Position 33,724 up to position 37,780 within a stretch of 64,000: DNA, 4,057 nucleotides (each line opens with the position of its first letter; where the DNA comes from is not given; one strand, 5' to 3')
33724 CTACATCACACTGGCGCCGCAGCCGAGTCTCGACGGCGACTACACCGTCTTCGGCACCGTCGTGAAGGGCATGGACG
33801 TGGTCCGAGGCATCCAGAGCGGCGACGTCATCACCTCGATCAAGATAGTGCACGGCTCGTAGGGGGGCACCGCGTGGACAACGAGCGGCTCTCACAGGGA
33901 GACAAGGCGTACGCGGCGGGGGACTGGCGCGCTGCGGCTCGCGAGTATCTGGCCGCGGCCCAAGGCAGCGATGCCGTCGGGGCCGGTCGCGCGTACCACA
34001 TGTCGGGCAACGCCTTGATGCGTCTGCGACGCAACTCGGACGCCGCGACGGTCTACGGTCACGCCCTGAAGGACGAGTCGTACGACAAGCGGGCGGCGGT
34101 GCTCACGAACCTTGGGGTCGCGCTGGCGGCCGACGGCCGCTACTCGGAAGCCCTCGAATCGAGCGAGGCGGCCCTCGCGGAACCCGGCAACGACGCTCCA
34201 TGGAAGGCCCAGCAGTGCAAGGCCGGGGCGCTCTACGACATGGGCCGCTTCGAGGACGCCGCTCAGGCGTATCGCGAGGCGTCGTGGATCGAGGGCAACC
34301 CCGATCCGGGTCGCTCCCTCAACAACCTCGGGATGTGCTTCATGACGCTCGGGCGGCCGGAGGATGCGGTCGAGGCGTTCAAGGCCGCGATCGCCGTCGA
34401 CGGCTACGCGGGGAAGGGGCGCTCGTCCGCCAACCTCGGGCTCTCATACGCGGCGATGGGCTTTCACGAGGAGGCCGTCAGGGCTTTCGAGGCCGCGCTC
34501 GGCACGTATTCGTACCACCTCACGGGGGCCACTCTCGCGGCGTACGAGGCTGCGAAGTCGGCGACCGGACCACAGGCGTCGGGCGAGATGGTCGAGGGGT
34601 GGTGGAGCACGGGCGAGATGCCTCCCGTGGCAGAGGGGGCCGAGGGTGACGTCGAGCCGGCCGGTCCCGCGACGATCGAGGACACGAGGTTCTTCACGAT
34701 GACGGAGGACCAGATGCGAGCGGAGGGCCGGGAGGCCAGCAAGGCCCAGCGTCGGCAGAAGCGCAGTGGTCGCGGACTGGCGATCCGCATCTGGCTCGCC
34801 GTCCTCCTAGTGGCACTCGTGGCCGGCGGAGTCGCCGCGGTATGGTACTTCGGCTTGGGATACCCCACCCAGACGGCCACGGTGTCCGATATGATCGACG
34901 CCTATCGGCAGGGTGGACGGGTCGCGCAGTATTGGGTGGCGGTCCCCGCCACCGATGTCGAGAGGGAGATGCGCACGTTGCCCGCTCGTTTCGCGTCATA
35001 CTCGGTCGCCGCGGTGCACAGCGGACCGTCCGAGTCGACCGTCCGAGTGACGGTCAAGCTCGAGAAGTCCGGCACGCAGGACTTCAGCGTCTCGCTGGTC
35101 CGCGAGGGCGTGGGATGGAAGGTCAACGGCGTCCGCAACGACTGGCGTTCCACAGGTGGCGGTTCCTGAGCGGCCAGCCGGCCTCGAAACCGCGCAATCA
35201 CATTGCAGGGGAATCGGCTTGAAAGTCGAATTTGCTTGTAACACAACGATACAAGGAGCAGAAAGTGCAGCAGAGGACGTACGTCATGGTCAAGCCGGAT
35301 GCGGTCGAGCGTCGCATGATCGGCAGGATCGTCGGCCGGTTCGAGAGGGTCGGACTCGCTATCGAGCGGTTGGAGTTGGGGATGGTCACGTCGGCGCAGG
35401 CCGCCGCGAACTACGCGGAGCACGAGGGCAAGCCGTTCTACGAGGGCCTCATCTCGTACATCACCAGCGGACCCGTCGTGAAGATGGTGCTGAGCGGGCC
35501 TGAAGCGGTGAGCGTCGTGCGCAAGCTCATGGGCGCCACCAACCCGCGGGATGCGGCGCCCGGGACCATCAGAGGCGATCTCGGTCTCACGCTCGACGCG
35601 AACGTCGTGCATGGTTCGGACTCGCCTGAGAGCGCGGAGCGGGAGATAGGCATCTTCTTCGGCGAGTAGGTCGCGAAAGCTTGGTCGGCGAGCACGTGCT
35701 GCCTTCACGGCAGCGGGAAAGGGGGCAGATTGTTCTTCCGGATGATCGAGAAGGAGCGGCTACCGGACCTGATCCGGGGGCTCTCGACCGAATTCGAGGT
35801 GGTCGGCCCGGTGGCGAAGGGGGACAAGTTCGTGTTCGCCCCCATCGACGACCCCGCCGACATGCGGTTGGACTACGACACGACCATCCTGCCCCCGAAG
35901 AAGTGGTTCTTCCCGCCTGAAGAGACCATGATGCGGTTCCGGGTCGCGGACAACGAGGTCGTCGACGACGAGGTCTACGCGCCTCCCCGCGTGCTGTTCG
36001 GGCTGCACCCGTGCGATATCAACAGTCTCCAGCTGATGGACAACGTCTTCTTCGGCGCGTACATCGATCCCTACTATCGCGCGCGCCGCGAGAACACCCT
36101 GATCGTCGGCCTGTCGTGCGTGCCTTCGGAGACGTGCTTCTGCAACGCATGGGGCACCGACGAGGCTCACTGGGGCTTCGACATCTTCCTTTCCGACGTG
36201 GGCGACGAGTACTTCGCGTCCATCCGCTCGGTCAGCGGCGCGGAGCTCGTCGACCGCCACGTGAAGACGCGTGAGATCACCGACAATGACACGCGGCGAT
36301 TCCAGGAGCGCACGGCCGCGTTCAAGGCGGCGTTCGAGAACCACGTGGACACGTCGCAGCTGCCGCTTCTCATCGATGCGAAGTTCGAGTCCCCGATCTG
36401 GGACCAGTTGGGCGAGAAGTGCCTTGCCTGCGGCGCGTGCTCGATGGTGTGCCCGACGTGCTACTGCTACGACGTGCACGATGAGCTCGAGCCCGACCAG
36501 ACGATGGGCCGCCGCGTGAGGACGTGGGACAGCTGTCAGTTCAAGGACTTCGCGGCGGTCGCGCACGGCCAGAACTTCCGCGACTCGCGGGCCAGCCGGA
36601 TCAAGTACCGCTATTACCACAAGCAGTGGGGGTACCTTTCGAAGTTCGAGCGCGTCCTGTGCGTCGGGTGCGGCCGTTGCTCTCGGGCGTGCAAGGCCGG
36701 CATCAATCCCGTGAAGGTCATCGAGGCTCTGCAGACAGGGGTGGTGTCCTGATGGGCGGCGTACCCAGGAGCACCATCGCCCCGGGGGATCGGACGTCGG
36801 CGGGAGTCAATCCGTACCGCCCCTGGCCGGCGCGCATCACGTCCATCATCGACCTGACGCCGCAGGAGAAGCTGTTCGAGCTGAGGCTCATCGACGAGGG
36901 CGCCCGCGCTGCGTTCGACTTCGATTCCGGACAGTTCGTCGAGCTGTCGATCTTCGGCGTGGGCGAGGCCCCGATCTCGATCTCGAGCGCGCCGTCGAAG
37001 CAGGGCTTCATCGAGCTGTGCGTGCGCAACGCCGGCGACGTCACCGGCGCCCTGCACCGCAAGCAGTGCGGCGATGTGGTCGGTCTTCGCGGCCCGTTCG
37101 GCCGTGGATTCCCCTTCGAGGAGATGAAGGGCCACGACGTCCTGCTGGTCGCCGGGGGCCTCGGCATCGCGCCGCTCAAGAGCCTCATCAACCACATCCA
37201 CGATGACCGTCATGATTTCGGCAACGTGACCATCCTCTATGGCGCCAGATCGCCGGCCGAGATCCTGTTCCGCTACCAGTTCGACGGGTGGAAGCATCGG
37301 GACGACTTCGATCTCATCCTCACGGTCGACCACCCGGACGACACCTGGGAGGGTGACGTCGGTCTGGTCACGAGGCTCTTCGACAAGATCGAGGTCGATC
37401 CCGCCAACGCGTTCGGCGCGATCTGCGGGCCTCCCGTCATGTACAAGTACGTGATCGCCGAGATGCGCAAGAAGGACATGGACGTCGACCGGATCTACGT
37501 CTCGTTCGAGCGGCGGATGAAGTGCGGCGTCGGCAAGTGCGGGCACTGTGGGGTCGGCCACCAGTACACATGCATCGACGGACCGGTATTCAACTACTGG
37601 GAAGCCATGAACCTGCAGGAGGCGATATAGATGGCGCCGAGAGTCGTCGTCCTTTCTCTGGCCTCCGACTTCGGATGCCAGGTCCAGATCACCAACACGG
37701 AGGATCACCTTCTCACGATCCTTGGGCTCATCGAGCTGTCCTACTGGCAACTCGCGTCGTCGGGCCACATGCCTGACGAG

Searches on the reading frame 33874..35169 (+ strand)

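Call 30: search_protein_families(library=pfam, proteins=[window:33874-35169:+], max_evalue=0.00001)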
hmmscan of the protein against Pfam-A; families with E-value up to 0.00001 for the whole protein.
window:33874-35169:+ (431 aa): 8 families
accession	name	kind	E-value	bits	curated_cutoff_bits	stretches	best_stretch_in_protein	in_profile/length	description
PF00515.34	TPR_1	-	1.8e-18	65.9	27.8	1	147-176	2-31/34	Tetratricopeptide repeat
PF07719.23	TPR_2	-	1.2e-17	62.9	27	0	148-176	3-31/34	Tetratricopeptide repeat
PF13432.12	TPR_16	-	1.7e-17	64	32.7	2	119-174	6-59/65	Tetratricopeptide repeat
PF13181.12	TPR_8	-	1.8e-13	49.9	25.7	0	147-176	2-31/34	Tetratricopeptide repeat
PF13424.12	TPR_12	-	6.4e-12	45.9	30.1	0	116-175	9-74/77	Tetratricopeptide repeat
PF13176.12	TPR_7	-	9.5e-12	44.5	27.9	0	148-174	1-29/36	Tetratricopeptide repeat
PF13374.12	TPR_10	-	2.5e-11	43.7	27.5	0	74-102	2-30/42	Tetratricopeptide repeat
PF13428.12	TPR_14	-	2e-08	34.6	23.5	0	77-112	4-40/44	Tetratricopeptide repeat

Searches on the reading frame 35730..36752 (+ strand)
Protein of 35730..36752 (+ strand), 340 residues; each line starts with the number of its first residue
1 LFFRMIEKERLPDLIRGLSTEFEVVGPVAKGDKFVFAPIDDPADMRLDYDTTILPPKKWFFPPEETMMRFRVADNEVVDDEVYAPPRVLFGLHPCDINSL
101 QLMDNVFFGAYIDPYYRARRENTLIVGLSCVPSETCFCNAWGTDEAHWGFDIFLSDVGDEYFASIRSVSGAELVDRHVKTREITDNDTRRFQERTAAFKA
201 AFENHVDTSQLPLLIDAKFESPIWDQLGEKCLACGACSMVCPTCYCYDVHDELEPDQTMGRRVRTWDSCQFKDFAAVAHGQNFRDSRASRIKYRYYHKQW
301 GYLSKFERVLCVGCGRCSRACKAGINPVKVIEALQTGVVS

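Call 30: search_protein_families(library=pfam, proteins=[window:35730-36752:+], max_evalue=0.00001)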
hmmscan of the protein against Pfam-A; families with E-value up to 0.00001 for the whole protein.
window:35730-36752:+ (340 aa): 3 families
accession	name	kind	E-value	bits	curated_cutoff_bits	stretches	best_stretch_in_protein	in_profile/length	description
PF17179.9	Fer4_22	-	2.7e-31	108.7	27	1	230-325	1-95/95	4Fe-4S dicluster domain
PF13187.11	Fer4_9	-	6.1e-07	29.8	27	0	223-243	34-49/52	4Fe-4S dicluster domain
PF00037.32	Fer4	-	3.1e-06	27.2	21.1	0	229-243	6-20/24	4Fe-4S binding domain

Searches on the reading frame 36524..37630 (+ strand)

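Call 30: search_protein_families(library=pfam, proteins=[window:36524-37630:+], max_evalue=0.00001)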
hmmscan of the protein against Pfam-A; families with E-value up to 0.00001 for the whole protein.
window:36524-37630:+ (368 aa): 2 families
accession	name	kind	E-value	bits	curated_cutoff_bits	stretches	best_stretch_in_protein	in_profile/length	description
PF00175.26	NAD_binding_1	-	2.7e-15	57.4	22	1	208-310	1-107/109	Oxidoreductase NAD-binding domain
PF10418.14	DHODB_Fe-S_bind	-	3.6e-10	39.8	23.9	1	329-360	1-39/41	Iron-sulfur cluster binding domain of dihydroorotate dehydrogenase B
